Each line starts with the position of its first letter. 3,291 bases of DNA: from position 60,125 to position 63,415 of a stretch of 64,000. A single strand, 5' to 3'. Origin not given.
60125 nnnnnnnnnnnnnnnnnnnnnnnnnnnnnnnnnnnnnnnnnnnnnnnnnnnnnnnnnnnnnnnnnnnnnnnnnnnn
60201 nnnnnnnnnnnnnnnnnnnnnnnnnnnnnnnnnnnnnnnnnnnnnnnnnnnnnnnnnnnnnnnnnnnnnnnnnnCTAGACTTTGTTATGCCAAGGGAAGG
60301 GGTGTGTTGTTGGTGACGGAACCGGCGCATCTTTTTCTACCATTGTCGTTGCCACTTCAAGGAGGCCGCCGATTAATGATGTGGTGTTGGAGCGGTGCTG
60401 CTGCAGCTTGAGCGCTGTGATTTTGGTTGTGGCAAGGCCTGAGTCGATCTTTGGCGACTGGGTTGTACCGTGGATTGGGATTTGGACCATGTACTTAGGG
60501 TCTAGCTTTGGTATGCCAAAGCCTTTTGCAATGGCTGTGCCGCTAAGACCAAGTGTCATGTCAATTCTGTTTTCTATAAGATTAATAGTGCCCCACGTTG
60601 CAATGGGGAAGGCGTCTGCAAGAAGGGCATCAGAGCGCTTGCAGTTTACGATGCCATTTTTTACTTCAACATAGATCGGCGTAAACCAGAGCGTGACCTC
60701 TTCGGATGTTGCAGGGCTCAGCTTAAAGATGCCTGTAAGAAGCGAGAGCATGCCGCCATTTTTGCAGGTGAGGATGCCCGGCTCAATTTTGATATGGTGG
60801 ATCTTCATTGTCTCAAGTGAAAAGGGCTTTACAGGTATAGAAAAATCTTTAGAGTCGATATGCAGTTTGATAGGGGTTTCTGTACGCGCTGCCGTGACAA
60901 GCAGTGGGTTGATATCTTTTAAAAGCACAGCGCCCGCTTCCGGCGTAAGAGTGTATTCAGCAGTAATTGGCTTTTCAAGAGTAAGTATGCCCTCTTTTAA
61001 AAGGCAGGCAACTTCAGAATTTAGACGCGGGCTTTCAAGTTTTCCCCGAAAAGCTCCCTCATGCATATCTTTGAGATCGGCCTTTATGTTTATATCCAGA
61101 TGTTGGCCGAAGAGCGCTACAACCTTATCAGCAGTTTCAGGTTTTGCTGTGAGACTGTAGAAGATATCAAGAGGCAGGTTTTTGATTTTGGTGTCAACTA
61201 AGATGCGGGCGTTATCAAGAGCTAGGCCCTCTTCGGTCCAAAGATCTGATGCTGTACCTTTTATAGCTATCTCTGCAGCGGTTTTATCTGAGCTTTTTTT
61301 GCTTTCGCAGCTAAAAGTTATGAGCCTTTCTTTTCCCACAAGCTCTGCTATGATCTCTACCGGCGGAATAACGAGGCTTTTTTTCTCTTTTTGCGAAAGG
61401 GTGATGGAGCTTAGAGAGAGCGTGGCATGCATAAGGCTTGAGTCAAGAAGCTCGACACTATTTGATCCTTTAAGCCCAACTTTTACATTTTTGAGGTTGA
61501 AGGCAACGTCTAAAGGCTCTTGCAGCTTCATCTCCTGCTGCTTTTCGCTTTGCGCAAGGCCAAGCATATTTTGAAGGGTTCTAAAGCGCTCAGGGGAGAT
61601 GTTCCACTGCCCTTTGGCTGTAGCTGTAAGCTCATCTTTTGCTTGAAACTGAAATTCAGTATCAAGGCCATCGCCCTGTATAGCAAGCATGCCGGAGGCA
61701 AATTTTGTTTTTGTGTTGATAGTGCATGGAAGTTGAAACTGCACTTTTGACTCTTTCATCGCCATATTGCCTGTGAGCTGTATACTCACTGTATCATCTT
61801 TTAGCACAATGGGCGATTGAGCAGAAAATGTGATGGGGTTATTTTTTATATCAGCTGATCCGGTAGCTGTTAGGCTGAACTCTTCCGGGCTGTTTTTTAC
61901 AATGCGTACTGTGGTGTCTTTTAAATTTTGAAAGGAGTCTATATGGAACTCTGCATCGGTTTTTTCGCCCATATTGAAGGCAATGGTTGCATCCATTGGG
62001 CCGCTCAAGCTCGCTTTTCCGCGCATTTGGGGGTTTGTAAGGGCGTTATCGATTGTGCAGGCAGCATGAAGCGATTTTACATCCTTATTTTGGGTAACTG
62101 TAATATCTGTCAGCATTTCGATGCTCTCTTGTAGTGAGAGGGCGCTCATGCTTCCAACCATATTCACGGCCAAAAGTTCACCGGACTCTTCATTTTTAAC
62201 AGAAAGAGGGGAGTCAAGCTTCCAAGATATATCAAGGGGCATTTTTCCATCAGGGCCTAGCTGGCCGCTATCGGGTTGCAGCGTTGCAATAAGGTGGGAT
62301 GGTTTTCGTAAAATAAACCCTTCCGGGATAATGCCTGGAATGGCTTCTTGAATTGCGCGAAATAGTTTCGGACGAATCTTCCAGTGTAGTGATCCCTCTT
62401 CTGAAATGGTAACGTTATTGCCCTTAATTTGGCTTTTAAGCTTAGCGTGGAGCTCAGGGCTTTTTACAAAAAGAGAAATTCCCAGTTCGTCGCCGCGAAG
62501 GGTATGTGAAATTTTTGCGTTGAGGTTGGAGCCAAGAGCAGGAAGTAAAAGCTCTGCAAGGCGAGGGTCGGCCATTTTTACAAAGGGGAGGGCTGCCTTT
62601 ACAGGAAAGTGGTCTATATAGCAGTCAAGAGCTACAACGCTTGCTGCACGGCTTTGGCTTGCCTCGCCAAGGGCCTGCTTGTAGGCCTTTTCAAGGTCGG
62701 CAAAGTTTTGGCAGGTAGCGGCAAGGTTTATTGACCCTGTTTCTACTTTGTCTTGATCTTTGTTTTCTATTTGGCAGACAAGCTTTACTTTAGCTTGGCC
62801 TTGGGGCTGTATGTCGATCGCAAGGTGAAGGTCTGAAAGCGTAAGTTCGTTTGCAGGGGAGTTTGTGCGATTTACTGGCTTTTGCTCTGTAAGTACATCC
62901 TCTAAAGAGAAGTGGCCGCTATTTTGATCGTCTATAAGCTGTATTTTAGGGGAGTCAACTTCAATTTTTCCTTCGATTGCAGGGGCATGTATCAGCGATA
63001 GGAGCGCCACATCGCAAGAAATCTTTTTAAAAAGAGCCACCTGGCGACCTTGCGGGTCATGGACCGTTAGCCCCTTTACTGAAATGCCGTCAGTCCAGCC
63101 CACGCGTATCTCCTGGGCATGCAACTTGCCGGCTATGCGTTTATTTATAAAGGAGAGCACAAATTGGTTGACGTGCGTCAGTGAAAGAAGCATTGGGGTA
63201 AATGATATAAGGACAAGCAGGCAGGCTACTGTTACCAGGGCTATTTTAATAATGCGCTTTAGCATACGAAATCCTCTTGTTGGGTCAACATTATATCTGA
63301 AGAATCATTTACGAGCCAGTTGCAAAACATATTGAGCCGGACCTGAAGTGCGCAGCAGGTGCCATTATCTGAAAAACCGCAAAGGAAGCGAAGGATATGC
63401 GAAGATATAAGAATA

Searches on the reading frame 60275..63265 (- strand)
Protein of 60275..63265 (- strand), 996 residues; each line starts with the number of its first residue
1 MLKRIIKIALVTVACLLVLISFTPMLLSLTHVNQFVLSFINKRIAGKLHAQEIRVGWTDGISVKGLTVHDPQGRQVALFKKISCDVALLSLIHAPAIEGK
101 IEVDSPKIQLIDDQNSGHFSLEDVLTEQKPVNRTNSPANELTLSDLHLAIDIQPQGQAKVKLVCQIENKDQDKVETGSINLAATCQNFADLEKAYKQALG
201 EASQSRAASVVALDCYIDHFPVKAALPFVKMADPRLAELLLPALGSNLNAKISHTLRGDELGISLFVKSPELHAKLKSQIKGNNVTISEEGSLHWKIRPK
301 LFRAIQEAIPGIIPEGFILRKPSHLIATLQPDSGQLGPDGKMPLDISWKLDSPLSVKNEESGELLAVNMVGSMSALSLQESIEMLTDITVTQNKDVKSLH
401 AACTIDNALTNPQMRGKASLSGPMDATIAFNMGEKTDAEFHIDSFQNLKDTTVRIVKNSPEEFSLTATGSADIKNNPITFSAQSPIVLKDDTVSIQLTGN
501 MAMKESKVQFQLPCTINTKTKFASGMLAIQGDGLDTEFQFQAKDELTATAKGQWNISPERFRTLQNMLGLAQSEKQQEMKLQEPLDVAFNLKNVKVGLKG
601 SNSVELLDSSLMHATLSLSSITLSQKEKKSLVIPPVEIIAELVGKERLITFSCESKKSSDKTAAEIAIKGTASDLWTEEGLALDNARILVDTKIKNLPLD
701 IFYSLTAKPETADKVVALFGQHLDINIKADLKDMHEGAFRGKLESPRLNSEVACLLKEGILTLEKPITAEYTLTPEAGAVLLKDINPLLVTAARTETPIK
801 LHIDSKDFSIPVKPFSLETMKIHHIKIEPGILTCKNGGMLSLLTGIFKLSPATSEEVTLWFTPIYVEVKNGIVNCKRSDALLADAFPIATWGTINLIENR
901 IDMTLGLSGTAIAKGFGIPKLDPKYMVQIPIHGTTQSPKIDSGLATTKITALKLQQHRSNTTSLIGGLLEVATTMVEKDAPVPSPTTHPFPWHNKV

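Call 6: search_protein_families(library=ncbifam, proteins=[window:60275-63265:-], max_evalue=0.01)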
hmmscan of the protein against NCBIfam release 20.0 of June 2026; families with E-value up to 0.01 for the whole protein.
window:60275-63265:- (996 aa): 1 family
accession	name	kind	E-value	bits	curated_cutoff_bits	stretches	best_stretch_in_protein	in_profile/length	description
TIGR04411.1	T2SS_GspN_Lepto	equivalog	0.00045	19.8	50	0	6-170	3-172/280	type II secretion system protein GspN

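Call 7: search_protein_families(library=pfam, proteins=[window:60275-63265:-], max_evalue=0.01)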
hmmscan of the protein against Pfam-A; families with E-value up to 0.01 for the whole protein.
window:60275-63265:- (996 aa): 1 family
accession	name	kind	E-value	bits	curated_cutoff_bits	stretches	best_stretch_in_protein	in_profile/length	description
PF05359.17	DUF748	-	1.6e-07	30.2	50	1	3-146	12-157/1037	Domain of Unknown Function (DUF748)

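Call 18: find_encoding_contigs(protein=window:60275-63265:-, flank=10000, max_places=10)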
Protein window:60275-63265:- (996 aa): 1 contig read that carries it; 1 place shown.
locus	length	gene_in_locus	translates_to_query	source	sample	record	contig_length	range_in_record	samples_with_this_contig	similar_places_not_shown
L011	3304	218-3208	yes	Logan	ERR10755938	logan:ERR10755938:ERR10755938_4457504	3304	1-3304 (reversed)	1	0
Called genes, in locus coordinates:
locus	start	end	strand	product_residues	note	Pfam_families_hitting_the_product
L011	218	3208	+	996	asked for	PF05359:DUF748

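Call 21: find_homologous_proteins(query=window:60275-63265:-, max_evalue=1e-20)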
Query window:60275-63265:- (996 aa): 17 proteins with E <= 1e-20 among 8000 candidates.
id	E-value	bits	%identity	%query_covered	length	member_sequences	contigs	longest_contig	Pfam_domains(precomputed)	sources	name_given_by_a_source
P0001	0.0e+0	2152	98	100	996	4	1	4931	PF05359.17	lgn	-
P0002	0.0e+0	1241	65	47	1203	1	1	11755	PF05359.17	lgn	-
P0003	0.0e+0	1223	63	47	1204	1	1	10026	PF05359.17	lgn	-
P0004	0.0e+0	1182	62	47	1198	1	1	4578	PF05359.17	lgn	-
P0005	0.0e+0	1149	61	47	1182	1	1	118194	PF05359.17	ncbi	-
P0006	0.0e+0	1142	60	47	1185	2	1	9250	-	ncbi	-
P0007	0.0e+0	1099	51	57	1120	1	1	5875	PF05359.17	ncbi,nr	ncbi:MAG: hypothetical protein LLF94_06935 [Chlamydiales bacterium]|nr:hypothetical protein [Chlamyd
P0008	0.0e+0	1087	57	47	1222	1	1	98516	-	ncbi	-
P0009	0.0e+0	1060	54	47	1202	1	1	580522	-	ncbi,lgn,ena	-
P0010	0.0e+0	1030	51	100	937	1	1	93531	PF05359.17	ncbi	-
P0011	0.0e+0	1019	51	100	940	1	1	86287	PF05359.17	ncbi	-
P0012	8.5e-296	1002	50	100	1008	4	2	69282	PF05359.17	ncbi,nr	ncbi:MAG: hypothetical protein JSR37_02400 [Verrucomicrobia bacterium]|nr:hypothetical protein [Verr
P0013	3.3e-288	977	57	47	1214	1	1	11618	PF05359.17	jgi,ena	-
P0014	1.9e-271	921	56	46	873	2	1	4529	-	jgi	-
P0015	1.1e-150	522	43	67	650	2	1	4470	PF05359.17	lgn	-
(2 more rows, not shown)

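Call 22: find_encoding_contigs(protein=P0001, flank=10000, max_places=10)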
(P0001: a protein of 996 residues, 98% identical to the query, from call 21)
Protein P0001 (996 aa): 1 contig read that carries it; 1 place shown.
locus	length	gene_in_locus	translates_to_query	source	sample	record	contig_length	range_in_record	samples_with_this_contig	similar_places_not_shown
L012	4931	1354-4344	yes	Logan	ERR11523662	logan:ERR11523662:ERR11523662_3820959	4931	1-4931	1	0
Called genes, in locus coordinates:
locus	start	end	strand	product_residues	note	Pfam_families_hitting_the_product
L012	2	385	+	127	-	?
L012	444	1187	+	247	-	PF00005:ABC_tran, PF02463:SMC_N (weak)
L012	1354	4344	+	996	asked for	PF05359:DUF748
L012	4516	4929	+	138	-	?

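Call 39: find_encoding_contigs(protein=P0018, flank=10000, max_places=5)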
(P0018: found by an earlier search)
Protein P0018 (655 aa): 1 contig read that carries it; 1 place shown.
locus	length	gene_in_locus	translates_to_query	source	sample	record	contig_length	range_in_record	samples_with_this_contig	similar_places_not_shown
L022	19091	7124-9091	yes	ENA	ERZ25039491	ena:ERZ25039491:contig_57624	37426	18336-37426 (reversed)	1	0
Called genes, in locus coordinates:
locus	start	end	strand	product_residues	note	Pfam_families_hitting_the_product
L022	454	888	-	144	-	-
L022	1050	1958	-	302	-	PF01370:Epimerase, PF05368:NmrA, PF13460:NAD_binding_10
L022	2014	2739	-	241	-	PF00081:Sod_Fe_N, PF02777:Sod_Fe_C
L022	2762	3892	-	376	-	-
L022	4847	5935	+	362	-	PF02463:SMC_N (faint), PF00005:ABC_tran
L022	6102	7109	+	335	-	PF05359:DUF748, PF13116:YhdP (weak)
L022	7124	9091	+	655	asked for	-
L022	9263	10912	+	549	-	-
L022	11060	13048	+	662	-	-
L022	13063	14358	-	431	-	PF00481:PP2C (faint)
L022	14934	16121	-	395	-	PF13011:LZ_Tnp_IS481 (weak), PF13384:HTH_23 (weak), PF13518:HTH_28, PF13565:HTH_32, PF00665:rve, PF13683:rve_3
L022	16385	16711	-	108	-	-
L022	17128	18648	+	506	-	-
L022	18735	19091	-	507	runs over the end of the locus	-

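Call 40: find_encoding_contigs(protein=P0020, flank=10000, max_places=5)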
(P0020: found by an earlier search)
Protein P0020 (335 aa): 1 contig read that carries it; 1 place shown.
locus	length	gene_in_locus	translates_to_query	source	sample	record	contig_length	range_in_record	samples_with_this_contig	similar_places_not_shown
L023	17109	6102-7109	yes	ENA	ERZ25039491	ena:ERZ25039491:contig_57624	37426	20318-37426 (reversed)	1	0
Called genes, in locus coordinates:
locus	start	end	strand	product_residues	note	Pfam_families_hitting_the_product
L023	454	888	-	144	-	-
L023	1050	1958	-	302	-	PF01370:Epimerase, PF05368:NmrA, PF13460:NAD_binding_10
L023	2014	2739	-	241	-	PF00081:Sod_Fe_N, PF02777:Sod_Fe_C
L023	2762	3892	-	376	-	-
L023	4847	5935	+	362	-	PF02463:SMC_N (faint), PF00005:ABC_tran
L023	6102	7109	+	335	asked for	PF05359:DUF748, PF13116:YhdP (weak)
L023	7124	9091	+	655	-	-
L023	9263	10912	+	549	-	-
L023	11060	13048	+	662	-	-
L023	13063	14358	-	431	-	PF00481:PP2C (faint)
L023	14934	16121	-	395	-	PF13011:LZ_Tnp_IS481 (weak), PF13384:HTH_23 (weak), PF13518:HTH_28, PF13565:HTH_32, PF00665:rve, PF13683:rve_3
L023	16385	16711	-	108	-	-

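Call 70: search_protein_families(library=pfam, proteins=[L022:9263-10912:+, L022:11060-13048:+, L022:17128-18648:+], max_evalue=0.01)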
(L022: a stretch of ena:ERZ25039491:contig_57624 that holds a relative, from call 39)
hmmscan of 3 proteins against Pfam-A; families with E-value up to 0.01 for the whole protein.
L022:9263-10912:+ (549 aa): 1 family
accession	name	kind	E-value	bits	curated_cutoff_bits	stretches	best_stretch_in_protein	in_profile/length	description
PF23768.1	DUF7167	-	0.007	16.9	24.4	0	274-297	30-57/60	Domain of unknown function (DUF7167)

L022:11060-13048:+ (662 aa): 0 families

L022:17128-18648:+ (506 aa): 1 family
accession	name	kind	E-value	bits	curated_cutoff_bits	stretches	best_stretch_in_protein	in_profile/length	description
PF13489.12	Methyltransf_23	-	0.00065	19.9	27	0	31-79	12-58/164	Methyltransferase domain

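Call 71: search_protein_families(library=padloc, proteins=[L022:9263-10912:+], max_evalue=0.001)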
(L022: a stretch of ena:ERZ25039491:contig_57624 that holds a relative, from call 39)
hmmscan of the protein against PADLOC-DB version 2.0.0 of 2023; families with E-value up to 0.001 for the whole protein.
L022:9263-10912:+ (549 aa): 0 families
